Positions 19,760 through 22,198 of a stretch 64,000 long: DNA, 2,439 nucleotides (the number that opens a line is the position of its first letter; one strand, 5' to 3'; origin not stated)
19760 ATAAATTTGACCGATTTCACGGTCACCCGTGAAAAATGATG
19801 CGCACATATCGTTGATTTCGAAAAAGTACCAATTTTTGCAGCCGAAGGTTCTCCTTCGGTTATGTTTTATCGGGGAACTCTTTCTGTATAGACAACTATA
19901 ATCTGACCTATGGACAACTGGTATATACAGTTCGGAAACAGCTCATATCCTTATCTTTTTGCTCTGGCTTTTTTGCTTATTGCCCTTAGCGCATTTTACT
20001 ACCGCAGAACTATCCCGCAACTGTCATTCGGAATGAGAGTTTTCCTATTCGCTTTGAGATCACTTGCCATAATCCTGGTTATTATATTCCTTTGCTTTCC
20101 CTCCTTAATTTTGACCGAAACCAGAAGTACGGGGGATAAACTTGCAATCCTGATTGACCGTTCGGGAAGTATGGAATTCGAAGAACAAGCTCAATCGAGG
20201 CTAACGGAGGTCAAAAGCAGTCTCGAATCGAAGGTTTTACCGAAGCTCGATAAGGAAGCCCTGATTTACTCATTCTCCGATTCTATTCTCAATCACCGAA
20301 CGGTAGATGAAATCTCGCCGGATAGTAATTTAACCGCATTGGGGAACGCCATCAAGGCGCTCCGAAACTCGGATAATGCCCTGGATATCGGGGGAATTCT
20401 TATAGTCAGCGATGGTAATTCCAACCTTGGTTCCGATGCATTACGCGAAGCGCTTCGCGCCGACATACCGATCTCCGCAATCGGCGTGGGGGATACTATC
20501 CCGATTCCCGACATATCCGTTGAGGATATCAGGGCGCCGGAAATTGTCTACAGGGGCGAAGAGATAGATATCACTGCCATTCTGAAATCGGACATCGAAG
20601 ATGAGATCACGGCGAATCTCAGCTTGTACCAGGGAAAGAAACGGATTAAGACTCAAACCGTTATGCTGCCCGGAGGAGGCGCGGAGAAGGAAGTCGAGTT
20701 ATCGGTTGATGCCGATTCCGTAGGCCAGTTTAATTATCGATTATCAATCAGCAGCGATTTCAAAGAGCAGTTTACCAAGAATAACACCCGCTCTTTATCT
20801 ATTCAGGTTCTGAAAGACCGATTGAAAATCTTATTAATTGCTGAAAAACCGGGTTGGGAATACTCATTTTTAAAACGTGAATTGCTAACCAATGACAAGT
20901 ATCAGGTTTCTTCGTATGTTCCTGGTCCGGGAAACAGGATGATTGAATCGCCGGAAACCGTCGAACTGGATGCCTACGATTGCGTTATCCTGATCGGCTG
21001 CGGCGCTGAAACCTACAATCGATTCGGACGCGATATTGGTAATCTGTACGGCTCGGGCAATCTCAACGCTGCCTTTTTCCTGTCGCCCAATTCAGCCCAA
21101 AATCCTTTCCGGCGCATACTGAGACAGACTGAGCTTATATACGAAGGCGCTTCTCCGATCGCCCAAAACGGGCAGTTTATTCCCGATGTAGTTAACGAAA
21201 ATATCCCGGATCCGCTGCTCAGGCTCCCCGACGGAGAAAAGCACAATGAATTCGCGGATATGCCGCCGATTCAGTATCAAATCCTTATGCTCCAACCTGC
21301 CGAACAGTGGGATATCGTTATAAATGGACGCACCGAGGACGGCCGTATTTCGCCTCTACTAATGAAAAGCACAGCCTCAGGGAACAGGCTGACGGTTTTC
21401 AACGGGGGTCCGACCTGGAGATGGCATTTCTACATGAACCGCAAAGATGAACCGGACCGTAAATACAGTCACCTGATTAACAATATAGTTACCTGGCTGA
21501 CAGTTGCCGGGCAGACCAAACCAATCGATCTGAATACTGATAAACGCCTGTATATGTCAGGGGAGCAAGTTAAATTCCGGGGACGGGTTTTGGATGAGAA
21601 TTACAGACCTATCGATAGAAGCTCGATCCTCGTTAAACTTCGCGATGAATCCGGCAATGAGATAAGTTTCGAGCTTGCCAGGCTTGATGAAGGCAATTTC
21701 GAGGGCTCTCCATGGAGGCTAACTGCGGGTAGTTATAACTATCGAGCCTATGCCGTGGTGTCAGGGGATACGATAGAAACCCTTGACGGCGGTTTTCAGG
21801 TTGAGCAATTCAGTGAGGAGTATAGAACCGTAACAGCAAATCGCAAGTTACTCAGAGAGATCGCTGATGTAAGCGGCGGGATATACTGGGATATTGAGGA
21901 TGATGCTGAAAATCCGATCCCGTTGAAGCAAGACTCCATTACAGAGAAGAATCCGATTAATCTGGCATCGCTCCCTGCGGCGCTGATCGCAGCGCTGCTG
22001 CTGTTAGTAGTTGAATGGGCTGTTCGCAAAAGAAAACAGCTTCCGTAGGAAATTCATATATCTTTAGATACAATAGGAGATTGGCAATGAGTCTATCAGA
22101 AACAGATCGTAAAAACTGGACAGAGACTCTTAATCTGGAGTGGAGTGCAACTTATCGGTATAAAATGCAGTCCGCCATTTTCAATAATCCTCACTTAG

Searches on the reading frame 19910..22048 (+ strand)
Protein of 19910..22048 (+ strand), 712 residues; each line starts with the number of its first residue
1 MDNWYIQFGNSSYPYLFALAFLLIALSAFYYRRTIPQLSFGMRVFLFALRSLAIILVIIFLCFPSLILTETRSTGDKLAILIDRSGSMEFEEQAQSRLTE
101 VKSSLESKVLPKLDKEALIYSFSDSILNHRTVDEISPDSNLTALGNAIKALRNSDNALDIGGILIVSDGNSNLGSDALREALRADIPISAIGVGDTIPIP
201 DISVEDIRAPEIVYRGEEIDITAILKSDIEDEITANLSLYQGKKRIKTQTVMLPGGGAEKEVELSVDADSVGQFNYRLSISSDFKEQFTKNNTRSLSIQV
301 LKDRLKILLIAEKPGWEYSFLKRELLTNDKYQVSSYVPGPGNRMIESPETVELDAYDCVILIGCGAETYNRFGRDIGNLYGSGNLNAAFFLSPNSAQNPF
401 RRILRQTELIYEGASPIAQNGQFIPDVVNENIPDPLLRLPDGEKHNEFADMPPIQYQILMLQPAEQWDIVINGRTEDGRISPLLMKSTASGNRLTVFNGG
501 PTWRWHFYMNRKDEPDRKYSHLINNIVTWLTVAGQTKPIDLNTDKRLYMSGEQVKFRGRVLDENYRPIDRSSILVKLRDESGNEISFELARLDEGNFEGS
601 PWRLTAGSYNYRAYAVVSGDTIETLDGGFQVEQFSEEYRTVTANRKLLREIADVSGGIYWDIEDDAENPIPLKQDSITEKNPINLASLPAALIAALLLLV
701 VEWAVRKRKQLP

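Call 63: search_protein_families(library=pfam, proteins=[window:19910-22048:+], max_evalue=0.001)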
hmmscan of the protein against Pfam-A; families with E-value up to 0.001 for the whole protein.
window:19910-22048:+ (712 aa): 1 family
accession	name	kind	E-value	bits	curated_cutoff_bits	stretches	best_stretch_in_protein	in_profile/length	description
PF01835.25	MG2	-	7.3e-08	33.1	32.8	1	543-606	6-69/96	MG2 domain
